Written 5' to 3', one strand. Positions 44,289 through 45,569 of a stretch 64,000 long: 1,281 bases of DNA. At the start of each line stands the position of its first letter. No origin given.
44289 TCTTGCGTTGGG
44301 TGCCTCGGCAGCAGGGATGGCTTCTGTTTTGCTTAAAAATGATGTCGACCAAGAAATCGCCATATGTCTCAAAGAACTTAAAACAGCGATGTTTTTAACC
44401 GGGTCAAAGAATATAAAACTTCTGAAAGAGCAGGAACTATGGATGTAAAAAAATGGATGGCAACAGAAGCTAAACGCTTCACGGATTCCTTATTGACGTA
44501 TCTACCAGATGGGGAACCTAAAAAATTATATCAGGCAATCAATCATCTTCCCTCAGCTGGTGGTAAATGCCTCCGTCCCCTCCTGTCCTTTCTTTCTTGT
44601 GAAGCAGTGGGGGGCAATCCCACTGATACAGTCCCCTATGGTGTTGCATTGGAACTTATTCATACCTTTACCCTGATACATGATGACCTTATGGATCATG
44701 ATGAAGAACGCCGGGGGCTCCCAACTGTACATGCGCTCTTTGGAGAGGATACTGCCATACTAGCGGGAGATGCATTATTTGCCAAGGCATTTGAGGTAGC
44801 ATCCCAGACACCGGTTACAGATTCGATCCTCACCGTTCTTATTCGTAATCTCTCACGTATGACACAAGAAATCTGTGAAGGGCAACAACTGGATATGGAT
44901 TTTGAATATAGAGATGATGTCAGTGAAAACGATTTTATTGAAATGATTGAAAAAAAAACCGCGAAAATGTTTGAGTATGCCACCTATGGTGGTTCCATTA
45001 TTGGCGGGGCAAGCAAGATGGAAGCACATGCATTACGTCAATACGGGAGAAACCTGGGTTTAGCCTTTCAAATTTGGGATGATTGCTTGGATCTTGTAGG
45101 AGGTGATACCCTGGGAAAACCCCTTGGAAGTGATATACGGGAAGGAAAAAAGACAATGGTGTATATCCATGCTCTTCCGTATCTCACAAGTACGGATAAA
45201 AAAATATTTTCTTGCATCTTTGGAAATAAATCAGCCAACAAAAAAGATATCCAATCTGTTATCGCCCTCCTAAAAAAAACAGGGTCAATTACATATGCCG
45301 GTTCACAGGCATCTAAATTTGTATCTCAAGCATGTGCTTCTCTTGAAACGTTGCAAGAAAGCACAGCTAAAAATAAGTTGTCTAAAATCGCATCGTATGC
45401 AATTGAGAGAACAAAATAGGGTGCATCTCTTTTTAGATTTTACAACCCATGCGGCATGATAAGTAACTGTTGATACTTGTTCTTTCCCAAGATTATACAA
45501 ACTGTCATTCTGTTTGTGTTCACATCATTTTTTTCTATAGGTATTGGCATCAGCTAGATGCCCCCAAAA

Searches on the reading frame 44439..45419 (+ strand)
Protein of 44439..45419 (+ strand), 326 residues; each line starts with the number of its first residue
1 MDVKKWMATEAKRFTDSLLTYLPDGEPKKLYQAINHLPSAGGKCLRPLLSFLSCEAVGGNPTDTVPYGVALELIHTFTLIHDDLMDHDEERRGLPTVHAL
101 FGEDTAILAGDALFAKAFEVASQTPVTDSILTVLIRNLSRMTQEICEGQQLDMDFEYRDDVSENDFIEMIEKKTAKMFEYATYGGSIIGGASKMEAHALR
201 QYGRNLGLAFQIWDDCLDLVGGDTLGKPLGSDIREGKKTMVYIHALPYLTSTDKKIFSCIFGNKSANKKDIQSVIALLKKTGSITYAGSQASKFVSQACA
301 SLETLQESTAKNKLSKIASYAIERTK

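Call 91: find_homologous_proteins(query=window:44439-45419:+, max_evalue=1e-30)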
Query window:44439-45419:+ (326 aa): 5153 proteins with E <= 1e-30 among 8000 candidates; the best 120 are listed.
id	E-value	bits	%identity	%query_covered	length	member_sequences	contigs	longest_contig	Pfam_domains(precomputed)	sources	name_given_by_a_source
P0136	9.0e-215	730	100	100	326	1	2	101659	PF00348.23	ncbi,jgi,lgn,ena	-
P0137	1.6e-191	653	90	100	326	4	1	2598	PF00348.23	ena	-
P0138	4.9e-191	652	89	100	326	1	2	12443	PF00348.23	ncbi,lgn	-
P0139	7.4e-191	651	91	100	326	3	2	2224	PF00348.23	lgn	-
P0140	6.2e-185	632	87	100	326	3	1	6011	PF00348.23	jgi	jgi:geranylgeranyl diphosphate synthase type I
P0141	6.6e-178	609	84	100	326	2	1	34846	PF00348.23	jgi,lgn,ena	-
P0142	3.3e-177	606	82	100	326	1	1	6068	PF00348.23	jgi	jgi:geranylgeranyl diphosphate synthase type I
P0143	2.2e-158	545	74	100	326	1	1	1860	PF00348.23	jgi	jgi:geranylgeranyl diphosphate synthase type I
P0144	6.1e-131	454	63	100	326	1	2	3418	PF00348.23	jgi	-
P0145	1.8e-125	436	60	100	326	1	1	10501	PF00348.23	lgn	-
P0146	4.0e-116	406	58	97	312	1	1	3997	PF00348.23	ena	-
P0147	1.4e-115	404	58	97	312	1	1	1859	PF00348.23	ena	-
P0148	2.0e-115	403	58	97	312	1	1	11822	PF00348.23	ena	-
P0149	2.0e-115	403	58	97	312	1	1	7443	PF00348.23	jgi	-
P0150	2.0e-114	400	58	97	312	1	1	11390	PF00348.23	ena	-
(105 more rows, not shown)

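Call 92: find_encoding_contigs(protein=P0141, flank=10000, max_places=4)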
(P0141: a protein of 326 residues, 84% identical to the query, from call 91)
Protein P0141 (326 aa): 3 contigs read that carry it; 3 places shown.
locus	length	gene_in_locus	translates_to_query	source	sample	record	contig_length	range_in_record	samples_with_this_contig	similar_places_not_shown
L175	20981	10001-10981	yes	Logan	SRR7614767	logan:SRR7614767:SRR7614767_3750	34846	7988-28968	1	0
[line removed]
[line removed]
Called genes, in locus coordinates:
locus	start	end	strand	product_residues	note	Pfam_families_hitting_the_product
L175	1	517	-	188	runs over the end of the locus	PF01174:SNO, PF00117:GATase (weak), PF07685:GATase_3 (weak)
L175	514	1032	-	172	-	PF01966:HD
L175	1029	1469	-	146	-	PF01994:Trm56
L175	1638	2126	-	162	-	PF09824:ArsR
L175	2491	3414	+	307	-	PF22700:MVD-like_N (weak), PF00288:GHMP_kinases_N, PF08544:GHMP_kinases_C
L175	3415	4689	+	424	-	PF20695:UbiD_N, PF01977:UbiD, PF20696:UbiD_C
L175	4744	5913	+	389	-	PF03435:Sacchrp_dh_NADP, PF16653:Sacchrp_dh_C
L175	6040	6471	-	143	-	PF03479:PCC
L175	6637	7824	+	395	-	PF04412:AcnX, PF28403:AcnX_2nd, PF28406:AcnX_3rd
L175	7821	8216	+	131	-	PF01989:AcnX_swivel_put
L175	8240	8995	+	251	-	PF00696:AA_kinase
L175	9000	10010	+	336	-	PF01070:FMN_dh, PF00478:IMPDH (weak), PF03060:NMO, PF01180:DHO_dh (weak)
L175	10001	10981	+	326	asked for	PF00348:polyprenyl_synt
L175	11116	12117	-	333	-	PF04014:MazE_antitoxin, PF01895:PhoU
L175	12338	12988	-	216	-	PF01895:PhoU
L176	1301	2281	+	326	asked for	PF00348:polyprenyl_synt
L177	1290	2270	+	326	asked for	PF00348:polyprenyl_synt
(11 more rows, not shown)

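Call 93: find_encoding_contigs(protein=P0138, flank=10000, max_places=4)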
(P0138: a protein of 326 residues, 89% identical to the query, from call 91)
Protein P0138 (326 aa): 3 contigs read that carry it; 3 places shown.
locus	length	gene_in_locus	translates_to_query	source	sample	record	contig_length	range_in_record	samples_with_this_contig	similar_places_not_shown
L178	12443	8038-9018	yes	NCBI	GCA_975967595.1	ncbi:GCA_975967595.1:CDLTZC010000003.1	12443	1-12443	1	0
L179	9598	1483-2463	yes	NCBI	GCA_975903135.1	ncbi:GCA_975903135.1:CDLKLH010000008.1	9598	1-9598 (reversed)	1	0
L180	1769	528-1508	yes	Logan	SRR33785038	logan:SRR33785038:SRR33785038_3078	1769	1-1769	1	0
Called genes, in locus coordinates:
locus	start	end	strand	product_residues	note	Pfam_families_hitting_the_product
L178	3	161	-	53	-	?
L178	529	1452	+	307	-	PF22700:MVD-like_N (weak), PF00288:GHMP_kinases_N, PF08544:GHMP_kinases_C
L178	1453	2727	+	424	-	PF20695:UbiD_N, PF01977:UbiD, PF20696:UbiD_C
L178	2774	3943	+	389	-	PF03435:Sacchrp_dh_NADP, PF16653:Sacchrp_dh_C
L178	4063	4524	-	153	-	PF03479:PCC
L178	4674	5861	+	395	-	PF04412:AcnX, PF28403:AcnX_2nd, PF28406:AcnX_3rd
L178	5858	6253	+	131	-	PF01989:AcnX_swivel_put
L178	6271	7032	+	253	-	PF00696:AA_kinase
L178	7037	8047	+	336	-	PF01070:FMN_dh, PF03060:NMO (weak), PF01180:DHO_dh (weak)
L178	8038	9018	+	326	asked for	PF00348:polyprenyl_synt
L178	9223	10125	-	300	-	PF02811:PHP (weak)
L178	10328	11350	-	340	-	PF04014:MazE_antitoxin (weak), PF01895:PhoU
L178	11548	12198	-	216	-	PF01895:PhoU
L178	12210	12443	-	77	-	?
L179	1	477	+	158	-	?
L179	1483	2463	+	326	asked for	PF00348:polyprenyl_synt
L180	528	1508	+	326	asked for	PF00348:polyprenyl_synt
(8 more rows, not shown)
